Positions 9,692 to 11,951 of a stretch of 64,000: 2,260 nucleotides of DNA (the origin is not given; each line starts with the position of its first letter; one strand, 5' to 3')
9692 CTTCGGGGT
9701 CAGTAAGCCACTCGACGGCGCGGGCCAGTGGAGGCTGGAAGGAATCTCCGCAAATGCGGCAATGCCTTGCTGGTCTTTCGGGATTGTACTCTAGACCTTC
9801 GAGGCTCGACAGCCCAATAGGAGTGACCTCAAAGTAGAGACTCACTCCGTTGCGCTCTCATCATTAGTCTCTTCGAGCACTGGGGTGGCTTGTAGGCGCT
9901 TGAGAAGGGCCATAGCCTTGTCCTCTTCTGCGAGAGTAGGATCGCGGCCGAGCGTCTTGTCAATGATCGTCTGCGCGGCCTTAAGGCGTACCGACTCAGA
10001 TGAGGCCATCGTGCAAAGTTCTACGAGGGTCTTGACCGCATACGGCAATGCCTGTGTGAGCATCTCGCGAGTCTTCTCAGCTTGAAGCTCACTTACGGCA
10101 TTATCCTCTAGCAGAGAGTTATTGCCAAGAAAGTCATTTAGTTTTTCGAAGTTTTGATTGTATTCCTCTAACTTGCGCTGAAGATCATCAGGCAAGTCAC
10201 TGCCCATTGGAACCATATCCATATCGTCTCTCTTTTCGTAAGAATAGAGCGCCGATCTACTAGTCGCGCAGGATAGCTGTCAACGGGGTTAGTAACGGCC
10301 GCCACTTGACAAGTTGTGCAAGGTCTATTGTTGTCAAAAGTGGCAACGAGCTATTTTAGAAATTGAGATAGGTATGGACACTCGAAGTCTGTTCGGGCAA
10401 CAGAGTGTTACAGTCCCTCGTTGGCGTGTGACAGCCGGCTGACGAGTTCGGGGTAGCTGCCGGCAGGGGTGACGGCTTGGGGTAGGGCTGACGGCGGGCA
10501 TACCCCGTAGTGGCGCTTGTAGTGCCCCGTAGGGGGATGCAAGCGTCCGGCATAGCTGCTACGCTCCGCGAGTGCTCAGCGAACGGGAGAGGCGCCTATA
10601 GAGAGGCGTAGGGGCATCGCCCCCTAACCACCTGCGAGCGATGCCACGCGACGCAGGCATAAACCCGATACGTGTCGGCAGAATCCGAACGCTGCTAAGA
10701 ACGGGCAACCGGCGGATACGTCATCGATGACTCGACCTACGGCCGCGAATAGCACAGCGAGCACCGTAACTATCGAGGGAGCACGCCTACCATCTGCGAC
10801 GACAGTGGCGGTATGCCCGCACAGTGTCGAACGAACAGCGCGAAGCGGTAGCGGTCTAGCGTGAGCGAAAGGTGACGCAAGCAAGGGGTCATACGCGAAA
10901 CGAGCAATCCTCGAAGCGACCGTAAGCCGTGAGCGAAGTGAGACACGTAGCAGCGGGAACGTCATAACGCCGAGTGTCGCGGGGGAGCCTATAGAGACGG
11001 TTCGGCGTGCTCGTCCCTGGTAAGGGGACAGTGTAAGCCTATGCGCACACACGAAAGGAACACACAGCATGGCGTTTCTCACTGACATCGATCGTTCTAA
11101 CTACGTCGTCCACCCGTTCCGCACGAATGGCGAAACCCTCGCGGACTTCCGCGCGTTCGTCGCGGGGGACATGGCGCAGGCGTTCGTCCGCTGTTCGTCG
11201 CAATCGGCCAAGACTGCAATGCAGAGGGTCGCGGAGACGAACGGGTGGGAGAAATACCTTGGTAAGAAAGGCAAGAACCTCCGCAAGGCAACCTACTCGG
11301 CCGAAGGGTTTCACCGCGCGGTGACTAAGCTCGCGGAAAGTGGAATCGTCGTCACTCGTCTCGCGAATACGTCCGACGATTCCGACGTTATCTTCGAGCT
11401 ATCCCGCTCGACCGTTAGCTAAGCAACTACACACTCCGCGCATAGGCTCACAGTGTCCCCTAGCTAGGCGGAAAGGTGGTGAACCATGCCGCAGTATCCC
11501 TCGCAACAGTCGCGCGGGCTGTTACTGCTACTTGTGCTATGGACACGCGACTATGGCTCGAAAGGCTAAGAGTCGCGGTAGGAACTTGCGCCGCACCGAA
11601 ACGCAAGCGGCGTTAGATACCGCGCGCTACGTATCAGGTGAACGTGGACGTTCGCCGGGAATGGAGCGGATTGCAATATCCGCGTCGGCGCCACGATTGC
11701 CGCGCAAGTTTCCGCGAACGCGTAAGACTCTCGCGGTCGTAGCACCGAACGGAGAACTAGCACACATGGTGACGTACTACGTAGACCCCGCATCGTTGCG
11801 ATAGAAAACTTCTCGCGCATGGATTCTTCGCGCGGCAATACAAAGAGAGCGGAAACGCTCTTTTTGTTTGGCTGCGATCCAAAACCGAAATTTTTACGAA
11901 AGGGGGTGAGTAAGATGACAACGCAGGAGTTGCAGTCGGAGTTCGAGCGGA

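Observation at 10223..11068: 850-nt ORF-free, GC-rich, purine-skewed divergent region with iteron-like repeats: origin or large structured RNA?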

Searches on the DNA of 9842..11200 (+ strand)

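Call 4: search_rna_families(source=window, start=10100, end=11200, threshold=evalue, max_evalue=10, show_alignments=3)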
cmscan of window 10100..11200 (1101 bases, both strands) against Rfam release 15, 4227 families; matches with E-value up to 10: 5.
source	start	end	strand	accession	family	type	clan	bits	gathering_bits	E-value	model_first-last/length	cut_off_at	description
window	10646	10804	-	RF02889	Sr006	Gene; sRNA;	-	19.4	100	1.9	1-124/124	no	Pseudomonas sRNA 6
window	10435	10493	+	RF01275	sR22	Gene; snRNA; snoRNA; CD-box;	-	18.6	40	0.55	1-58/58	no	Small nucleolar RNA sR22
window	10496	10540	-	RF01357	CRISPR-DR31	Gene; CRISPR;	-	14.8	35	7.2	1-37/37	no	CRISPR RNA direct repeat element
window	10799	10894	-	RF02884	BcKCsr7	Gene; sRNA;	-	13.4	59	7.8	1-157/157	no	Burkholderia sRNA 7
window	10524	10538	+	RF01346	CRISPR-DR36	Gene; CRISPR;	-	13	38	8.7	16-30/36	no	CRISPR RNA direct repeat element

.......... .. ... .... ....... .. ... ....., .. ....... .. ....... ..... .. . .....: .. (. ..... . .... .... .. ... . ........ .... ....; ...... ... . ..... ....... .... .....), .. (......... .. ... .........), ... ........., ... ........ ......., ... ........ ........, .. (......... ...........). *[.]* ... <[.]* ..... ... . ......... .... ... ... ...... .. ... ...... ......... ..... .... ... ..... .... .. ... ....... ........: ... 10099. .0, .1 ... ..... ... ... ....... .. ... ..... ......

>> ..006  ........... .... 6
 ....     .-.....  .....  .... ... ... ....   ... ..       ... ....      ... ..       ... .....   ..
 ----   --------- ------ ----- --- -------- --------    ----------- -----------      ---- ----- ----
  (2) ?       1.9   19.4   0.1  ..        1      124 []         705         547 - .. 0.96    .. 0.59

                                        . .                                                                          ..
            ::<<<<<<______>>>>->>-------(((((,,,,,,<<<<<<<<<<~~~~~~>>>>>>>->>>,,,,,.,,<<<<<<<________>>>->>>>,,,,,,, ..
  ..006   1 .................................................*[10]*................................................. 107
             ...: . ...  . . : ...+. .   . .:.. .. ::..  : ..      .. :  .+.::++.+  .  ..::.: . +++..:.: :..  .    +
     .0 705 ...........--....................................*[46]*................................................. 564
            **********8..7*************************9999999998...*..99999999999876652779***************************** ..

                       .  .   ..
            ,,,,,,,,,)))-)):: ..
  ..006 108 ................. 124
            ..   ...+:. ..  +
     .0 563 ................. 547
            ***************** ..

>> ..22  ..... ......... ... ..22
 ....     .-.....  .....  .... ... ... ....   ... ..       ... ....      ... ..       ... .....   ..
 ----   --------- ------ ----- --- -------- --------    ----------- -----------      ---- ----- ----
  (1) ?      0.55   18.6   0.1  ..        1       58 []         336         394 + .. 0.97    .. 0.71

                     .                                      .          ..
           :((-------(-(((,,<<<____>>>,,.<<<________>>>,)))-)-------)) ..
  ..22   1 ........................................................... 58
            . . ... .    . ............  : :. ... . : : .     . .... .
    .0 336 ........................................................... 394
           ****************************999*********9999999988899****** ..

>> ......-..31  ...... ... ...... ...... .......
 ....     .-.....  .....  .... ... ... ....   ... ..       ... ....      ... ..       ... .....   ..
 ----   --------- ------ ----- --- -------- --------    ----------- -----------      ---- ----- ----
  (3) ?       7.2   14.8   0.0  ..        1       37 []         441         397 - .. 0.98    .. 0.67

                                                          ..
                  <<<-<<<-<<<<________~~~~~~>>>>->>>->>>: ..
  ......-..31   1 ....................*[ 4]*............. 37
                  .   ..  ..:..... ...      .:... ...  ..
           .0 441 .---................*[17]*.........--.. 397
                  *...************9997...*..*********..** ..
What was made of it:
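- On Rfam large structured RNAs (ROOL, GOLLD, HEARO, OLE, raiA and the other 4227 families): Best hit in 10100-11200 is E 0.55 at 18.6 bits against a cut-off of 40 (call 4).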

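Call 6: search_dna_similar(query=window:10223-11068:+, collection=phages, mode=distant)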
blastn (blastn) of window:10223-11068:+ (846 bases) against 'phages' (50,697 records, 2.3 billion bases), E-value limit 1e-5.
No match.

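Call 52: search_rna_families(sources=[L009, L010, L032, L033, L036, L008], threshold=evalue, max_evalue=1)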
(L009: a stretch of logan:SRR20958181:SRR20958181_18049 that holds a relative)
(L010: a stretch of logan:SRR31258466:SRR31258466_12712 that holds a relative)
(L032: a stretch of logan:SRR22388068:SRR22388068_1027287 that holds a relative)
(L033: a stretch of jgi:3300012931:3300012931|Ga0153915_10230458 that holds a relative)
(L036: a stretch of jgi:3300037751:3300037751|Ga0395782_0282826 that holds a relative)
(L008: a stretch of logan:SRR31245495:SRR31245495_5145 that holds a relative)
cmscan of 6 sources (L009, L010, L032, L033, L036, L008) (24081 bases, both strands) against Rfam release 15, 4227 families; matches with E-value up to 1: 0.
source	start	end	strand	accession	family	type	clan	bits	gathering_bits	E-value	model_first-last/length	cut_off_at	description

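Call 74: search_rna_families(sources=[L038, L041, L037, L042], threshold=evalue, max_evalue=0.5)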
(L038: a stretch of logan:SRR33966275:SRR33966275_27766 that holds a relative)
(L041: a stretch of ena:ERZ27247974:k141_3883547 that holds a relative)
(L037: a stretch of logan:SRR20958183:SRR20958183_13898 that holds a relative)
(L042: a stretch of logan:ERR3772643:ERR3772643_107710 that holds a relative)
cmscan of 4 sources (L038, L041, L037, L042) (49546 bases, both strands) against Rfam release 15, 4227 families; matches with E-value up to 0.5: 1.
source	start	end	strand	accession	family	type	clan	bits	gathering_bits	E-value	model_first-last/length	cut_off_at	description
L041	1030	1108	+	RF01926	mir-981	Gene; miRNA;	-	24.8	51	0.0069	1-86/86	no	mir-981 microRNA precursor family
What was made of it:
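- On Rfam large structured RNAs (ROOL, GOLLD, HEARO, OLE, raiA and the other 4227 families): Nothing in relatives beyond one sub-threshold miRNA-family hit (24.8 bits against a cut-off of 51), outside the motif and tract in L041 (calls 52, 74).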

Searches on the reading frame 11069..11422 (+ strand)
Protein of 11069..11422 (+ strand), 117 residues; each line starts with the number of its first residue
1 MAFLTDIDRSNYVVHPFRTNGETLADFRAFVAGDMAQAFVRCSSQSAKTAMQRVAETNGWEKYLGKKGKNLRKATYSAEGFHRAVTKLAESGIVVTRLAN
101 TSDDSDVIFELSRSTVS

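Call 9: search_protein_families(library=phrogs, proteins=[window:11069-11422:+], max_evalue=0.01)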
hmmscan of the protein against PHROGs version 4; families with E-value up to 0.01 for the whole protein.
window:11069-11422:+ (117 aa): 0 families

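Call 10: search_protein_families(library=pfam, proteins=[window:11069-11422:+], max_evalue=0.01)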
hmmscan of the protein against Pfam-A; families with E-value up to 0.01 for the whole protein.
window:11069-11422:+ (117 aa): 1 family
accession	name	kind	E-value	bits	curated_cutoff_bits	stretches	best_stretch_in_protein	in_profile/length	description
PF05155.20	G2P_X_C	-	0.003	18.6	25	1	51-109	9-66/88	Replication-associated protein G2P C-terminal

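Call 16: find_related_loci(query=window:11069-11422:+, collection=viral_contigs, flank=5000)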
Query window:11069-11422:+ (117 aa) in viral_contigs; peptide patterns used: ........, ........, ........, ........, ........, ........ (x = any residue, [..] = any of these).
19 stretches matched a pattern, but none encodes a relative of the query by tblastn (E <= 1e-3).

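Call 18: find_encoding_contigs(protein=window:11069-11422:+, flank=3000, max_places=10)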
Protein window:11069-11422:+ (117 aa): 24 contigs read that carry it; 3 places shown.
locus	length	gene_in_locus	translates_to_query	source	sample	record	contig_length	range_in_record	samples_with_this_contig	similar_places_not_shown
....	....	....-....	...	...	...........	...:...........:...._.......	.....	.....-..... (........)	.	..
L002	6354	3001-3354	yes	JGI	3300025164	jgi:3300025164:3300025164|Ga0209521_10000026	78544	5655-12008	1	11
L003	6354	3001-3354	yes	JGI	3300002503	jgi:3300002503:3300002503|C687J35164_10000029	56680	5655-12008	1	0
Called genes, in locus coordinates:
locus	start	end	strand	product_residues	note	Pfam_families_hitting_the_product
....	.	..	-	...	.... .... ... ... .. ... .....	-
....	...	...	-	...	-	-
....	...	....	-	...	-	-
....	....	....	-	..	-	-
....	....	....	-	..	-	-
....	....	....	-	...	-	-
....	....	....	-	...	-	-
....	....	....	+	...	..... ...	-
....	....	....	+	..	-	-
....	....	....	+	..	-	-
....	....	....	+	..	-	-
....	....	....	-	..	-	-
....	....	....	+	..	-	-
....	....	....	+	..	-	-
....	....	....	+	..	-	-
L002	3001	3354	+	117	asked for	-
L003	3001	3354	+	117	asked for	-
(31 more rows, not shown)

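Call 21: find_homologous_proteins(query=window:11069-11422:+, max_evalue=0.001)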
Query window:11069-11422:+ (117 aa): 1 proteins with E <= 0.001 among 7 candidates.
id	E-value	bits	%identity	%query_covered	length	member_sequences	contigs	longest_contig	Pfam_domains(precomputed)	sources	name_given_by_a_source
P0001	1.7e-68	245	100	98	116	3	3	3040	-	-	-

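Call 90: predict_structure(protein=window:11069-11422:+)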
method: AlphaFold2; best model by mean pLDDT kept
length: 117 residues; sequences in the alignment: 1
mean_pLDDT: 64.6   pTM: 0.55
mean pLDDT of the five models: 64.6, 53.9, 51.9, 49.8, 40.4
residues with pLDDT >= 90: 0; 70-90: 53; 50-70: 47; < 50: 17
segments of 3 or more residues with pLDDT < 50: 1-6, 63-71
pLDDT, mean of each block of 10 residues (from residue 1): 46 64 72 62 75 72 46 63 79 74 62 59
secondary structure, 60 per line:
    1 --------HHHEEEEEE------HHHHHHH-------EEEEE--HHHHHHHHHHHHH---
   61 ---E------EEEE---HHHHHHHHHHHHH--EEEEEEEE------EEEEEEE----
elements in order: E12-17 H24-30 E38-42 H45-57 E71-74 H78-90 E93-100 E107-113

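Call 93: fold_search(model_id=the predicted structure, library=pdb)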
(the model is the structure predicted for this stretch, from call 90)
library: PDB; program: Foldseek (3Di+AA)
matches with E <= 10: 446; with E <= 0.001: 0
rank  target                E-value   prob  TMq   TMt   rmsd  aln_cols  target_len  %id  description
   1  5ubc_A                7.3e-01  0.14  0.31  0.15   6.5        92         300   15  The structure of the Arabidopsis thaliana Toc75 POTRA domains (released 2017-06-07)
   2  7epn_B                7.3e-01  0.06  0.24  0.22  10.3       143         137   10  Ketosteroid Isomerase KSI native (released 2021-12-22)
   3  7epn_A                8.8e-01  0.06  0.27  0.24  10.5       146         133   12  Ketosteroid Isomerase KSI native (released 2021-12-22)
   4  3e5d                  9.3e-01  0.18  0.24  0.22   9.4        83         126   11  Crystal structure of a putative glyoxalase i (lmof2365_0426) from listeria monocytogenes str. 4b f2365 at 2.70 A resolut (released 2008-08-26)
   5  6p4w_D                9.3e-01  0.13  0.34  0.14   7.1       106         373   11  XPB helicase in a complex with truncated Bax1 from Sulfurisphaera tokodaii at 2.96 Angstrom resolution (released 2020-06-03)
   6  1wid_MODEL_1_A        9.9e-01  0.08  0.20  0.20  12.1        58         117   14  Solution Structure of the B3 DNA-Binding Domain of RAV1 (released 2004-11-28)
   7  5uay                  1.2e+00  0.11  0.32  0.16   6.9        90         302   17  The structure of the Arabidopsis thaliana Toc75 POTRA domains (released 2017-06-07)
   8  1s5a_C                1.2e+00  0.06  0.26  0.22  11.3       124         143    6  Crystal Structure of Putative Isomerase from Bacillus subtilis (released 2004-05-11)
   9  6p4w_B                1.3e+00  0.11  0.31  0.13   6.9       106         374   14  XPB helicase in a complex with truncated Bax1 from Sulfurisphaera tokodaii at 2.96 Angstrom resolution (released 2020-06-03)
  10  5g3t_C                1.5e+00  0.02  0.16  0.06  19.8       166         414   11  The structure of the L-tryptophan oxidase VioA from Chromobacterium violaceum (released 2016-08-03)
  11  9oac_Ab               1.6e+00  0.02  0.19  0.09  15.0       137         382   12  C5 reconstruction of the thermophilic bacteriophage P74-26 Portal Vertex (released 2026-01-28)
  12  6p4o_F                1.7e+00  0.10  0.33  0.11   7.2       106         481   12  Complex of XPB helicase with Bax1 endonuclease from Sulfurisphaera tokodaii at 3.15 Angstroms resolution (released 2020-06-03)
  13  7et6_D                1.8e+00  0.03  0.22  0.23  12.1       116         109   15  Crystal structure of Arabidopsis TEM1 B3-DNA complex (released 2021-09-15)
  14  3nix_C                1.8e+00  0.02  0.16  0.05  16.9       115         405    9  Crystal structure of flavoprotein/dehydrogenase from Cytophaga hutchinsonii. Northeast Structural Genomics Consortium  (released 2010-06-30)
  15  6esd_B                1.9e+00  0.03  0.14  0.04  12.2        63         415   13  Crystal structure of L-tryptophan oxidase VioA from Chromobacterium violaceum (released 2017-12-06)
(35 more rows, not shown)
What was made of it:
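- On Iteron-type replication origin: The low-confidence AF2 model shows beta-alpha repeats, and the best PDB hit has E 0.73 (calls 90, 93).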

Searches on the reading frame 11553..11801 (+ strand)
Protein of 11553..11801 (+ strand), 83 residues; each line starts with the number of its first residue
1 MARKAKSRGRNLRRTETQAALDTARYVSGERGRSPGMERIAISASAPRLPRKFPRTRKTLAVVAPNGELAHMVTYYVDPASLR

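Call 96: search_protein_families(library=phrogs, proteins=[window:11553-11801:+], max_evalue=0.05)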
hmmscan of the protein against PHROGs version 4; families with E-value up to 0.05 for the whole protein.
seq(83 aa): 0 families

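Call 97: search_protein_families(library=pfam, proteins=[window:11553-11801:+], max_evalue=0.05)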
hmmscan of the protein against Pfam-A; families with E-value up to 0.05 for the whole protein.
seq(83 aa): 0 families

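Call 122: search_protein_representatives(protein=window:11553-11801:+)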
Query: 83 residues. Proteins with E-value up to 0.001 (for the whole library): 14; up to 1e-10: 6; up to 1e-30: 1. The best 14 are listed.
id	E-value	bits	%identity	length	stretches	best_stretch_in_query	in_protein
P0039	6.9e-46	168.9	100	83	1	1-83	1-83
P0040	6.7e-19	83.4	58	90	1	2-83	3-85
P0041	1.7e-13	66.2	32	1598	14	10-57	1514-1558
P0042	5.9e-13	64.5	53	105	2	3-59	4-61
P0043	9.1e-13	63.9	57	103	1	2-83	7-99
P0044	2.8e-11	59.2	69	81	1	3-56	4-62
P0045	5.1e-10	55.2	52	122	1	2-62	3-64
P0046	4.8e-09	52.2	40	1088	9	7-68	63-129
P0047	4.9e-09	52.1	33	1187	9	38-72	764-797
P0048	2.4e-07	46.8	49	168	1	3-63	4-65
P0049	2.0e-06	43.9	43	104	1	4-63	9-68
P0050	1.1e-05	41.5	46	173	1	3-65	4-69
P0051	2.0e-05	40.6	48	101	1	1-62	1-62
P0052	4.1e-04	36.5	46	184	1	4-57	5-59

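Call 124: search_protein_families(library=pfam, alignment_id=A6, max_evalue=0.01)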
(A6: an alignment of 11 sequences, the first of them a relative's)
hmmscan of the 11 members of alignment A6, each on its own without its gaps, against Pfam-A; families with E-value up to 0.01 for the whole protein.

A. member 1, P0039 (83 aa): 0 families

B. families by the number of members that match (of 11 scanned): 0 families
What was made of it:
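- On Lambda-type N/nut antitermination: No Pfam match (calls 97, 124).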

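Call 125: search_solved_structures(query=A6, max_evalue=1)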
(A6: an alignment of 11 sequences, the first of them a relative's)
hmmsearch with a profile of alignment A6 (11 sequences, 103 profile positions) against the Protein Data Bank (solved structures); distinct sequences matched with E-value up to 1: 0.
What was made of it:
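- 11553..11804 (+): Gene B, 83 aa, basic (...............). Absent from the gene calls attached to the fetched contigs. No Pfam or PDB match (calls 97, 124, 125).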
